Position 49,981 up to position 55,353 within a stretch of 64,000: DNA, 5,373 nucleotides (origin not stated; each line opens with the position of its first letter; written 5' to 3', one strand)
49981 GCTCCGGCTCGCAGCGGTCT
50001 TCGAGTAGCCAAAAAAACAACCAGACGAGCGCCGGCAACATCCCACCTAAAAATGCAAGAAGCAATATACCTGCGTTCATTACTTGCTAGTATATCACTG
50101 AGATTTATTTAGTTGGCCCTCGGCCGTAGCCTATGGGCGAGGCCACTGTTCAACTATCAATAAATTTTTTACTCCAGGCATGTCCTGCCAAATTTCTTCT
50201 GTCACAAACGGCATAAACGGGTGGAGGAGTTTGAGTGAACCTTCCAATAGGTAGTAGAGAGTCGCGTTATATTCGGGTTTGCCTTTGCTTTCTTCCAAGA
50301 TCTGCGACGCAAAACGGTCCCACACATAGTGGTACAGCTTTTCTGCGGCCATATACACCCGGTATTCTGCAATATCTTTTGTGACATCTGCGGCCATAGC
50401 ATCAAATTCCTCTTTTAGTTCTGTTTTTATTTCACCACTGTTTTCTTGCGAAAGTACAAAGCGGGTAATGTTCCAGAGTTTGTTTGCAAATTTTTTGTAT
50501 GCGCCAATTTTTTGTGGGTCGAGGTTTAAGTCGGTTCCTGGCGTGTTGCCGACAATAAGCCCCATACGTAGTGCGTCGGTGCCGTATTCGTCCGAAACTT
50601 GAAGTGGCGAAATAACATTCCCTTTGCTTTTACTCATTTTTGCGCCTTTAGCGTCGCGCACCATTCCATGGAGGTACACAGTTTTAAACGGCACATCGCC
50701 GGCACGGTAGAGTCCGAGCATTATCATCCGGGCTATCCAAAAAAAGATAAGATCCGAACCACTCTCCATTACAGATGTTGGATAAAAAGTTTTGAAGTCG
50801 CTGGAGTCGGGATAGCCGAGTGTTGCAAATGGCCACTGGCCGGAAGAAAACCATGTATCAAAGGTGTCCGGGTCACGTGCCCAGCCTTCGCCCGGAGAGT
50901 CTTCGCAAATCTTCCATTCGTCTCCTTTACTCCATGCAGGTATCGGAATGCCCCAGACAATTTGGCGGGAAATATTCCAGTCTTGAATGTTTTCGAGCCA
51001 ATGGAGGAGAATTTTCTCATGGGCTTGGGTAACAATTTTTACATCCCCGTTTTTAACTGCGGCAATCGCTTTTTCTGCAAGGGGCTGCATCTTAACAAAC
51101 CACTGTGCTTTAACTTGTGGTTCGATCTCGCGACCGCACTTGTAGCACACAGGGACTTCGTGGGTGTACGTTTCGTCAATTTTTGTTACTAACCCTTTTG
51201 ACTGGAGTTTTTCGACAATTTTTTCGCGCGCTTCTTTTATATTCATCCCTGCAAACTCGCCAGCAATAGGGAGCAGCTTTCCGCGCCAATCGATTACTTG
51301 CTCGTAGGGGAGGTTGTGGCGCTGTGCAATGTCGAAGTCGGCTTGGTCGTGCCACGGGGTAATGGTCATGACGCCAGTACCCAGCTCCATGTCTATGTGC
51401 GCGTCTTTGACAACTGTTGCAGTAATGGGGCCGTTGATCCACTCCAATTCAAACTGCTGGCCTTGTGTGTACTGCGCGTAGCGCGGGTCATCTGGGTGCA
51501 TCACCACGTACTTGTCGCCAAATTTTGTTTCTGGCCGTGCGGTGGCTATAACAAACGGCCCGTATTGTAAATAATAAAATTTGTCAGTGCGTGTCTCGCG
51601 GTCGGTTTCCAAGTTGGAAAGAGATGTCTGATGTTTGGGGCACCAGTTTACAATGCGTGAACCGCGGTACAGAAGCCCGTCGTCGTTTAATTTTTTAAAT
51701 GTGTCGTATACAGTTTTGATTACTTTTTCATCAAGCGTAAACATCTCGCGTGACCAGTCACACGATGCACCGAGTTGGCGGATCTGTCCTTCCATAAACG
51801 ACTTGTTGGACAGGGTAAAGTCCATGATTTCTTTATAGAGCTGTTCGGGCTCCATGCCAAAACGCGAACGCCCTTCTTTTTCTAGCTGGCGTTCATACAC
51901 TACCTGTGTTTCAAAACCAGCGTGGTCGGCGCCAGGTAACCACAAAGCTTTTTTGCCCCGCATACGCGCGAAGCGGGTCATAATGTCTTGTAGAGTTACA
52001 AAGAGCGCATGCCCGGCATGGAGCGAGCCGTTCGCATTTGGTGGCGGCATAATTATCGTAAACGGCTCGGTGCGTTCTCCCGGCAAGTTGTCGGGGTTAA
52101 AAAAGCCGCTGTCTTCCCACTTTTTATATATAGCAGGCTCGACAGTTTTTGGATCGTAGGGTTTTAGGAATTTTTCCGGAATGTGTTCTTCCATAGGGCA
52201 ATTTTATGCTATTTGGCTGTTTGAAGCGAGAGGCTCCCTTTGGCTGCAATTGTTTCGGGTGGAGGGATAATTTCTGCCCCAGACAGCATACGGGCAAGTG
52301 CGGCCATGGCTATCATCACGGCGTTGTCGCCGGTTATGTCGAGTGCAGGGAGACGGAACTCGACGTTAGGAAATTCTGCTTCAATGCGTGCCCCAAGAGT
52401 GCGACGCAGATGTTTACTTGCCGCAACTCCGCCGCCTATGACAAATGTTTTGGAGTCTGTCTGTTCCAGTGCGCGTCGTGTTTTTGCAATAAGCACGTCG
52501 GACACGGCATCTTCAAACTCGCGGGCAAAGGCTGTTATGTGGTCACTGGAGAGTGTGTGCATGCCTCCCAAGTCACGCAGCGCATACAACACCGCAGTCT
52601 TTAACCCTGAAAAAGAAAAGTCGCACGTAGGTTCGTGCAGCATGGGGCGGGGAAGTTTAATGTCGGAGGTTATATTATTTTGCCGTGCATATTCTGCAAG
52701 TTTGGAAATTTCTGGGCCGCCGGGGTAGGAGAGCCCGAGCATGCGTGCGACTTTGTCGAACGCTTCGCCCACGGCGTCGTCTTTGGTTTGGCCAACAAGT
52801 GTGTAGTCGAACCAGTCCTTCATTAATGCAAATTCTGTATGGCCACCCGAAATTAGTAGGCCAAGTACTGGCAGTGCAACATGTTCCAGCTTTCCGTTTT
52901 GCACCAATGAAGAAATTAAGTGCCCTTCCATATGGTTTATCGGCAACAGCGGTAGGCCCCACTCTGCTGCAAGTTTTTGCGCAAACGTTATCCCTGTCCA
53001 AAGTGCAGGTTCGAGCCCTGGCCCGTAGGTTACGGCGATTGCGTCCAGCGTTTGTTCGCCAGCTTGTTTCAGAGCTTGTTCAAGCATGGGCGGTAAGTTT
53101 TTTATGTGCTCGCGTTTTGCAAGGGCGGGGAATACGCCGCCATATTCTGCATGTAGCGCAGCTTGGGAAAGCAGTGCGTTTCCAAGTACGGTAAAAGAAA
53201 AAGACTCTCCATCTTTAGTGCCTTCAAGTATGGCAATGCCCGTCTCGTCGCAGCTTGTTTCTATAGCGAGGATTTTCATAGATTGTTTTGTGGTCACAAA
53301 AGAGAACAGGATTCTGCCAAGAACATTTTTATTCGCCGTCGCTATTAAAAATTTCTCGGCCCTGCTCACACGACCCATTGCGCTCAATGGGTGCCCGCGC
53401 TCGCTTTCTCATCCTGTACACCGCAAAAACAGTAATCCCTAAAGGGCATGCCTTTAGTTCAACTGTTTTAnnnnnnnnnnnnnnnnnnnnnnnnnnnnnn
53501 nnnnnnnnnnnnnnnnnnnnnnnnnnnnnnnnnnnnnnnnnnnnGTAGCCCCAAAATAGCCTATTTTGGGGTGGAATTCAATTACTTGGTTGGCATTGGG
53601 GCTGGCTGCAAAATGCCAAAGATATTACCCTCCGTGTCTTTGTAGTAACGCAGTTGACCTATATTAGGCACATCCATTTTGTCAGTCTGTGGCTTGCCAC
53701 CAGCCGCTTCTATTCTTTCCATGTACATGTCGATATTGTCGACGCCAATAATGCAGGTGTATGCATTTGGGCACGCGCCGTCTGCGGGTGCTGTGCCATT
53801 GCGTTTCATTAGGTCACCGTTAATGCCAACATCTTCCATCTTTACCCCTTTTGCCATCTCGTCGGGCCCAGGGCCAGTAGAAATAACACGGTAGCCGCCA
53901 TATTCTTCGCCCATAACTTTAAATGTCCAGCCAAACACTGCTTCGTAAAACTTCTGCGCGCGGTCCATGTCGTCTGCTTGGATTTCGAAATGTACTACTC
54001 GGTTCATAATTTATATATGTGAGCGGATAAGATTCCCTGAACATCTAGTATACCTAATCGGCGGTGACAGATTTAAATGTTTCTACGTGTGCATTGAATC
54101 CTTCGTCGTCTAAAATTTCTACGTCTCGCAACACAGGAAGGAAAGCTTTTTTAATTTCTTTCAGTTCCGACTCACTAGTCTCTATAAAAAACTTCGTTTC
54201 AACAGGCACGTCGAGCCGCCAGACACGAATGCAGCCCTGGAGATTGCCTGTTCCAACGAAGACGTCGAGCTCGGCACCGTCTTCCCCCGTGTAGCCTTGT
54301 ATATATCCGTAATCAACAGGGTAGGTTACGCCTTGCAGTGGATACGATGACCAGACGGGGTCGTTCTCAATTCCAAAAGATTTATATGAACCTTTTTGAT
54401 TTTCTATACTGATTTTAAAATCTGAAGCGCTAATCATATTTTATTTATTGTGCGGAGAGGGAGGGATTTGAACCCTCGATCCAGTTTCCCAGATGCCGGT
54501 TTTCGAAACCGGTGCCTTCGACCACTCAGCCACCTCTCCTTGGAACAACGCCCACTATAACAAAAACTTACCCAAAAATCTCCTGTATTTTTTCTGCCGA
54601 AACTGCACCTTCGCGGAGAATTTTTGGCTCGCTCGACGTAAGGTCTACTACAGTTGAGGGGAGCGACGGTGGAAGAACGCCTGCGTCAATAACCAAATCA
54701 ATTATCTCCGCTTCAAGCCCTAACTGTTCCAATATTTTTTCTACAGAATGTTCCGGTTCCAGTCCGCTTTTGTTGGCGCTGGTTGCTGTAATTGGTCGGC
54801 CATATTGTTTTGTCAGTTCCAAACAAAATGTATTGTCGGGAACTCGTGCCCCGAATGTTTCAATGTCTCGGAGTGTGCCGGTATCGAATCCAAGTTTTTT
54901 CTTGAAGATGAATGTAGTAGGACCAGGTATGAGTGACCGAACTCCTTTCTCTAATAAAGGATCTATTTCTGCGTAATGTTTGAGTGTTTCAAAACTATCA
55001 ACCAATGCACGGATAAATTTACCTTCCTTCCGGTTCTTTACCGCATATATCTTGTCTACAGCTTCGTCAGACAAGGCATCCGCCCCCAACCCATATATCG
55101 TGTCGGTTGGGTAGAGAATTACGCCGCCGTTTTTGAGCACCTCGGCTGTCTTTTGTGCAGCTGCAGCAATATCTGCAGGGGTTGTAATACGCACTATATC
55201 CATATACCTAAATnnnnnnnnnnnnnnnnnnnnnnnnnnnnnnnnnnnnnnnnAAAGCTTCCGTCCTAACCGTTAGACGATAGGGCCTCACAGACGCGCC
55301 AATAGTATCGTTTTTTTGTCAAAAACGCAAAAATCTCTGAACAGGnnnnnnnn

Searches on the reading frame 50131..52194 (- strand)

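Call 25: search_protein_families(library=pfam, proteins=[window:50131-52194:-], max_evalue=0.00001)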
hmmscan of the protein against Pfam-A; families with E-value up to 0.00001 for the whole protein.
window:50131-52194:- (687 aa): 4 families
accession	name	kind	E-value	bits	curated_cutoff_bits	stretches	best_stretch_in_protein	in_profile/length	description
PF00133.28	tRNA-synt_1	-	5.1e-124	414.6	22.7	2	22-427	2-252/414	tRNA synthetases class I (I, L, M and V)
PF09334.17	tRNA-synt_1g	-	4.1e-25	88.8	20.1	2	50-194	6-132/391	tRNA synthetases class I (M)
PF08264.19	Anticodon_1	-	1.4e-21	77.3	25.1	1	595-685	6-105/148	Anticodon-binding domain of tRNA ligase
PF13603.12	tRNA-synt_1_2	-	3e-06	27.3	25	0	267-305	106-144/185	Leucyl-tRNA synthetase, editing domain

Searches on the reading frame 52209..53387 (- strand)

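Call 25: search_protein_families(library=pfam, proteins=[window:52209-53387:-], max_evalue=0.00001)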
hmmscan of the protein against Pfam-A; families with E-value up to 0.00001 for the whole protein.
window:52209-53387:- (392 aa): 1 family
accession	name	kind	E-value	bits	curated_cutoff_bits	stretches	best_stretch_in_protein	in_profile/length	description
PF00814.31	TsaD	-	1.6e-78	264.5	24.8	1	66-360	1-263/264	tRNA N6-adenosine threonylcarbamoyltransferase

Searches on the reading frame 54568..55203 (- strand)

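Call 25: search_protein_families(library=pfam, proteins=[window:54568-55203:-], max_evalue=0.00001)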
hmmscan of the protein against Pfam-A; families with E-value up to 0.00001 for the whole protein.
window:54568-55203:- (211 aa): 1 family
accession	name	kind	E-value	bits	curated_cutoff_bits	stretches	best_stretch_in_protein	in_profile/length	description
PF01300.24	Sua5_yciO_yrdC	-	8.1e-47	159.4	25.1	1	21-199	1-178/178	Telomere recombination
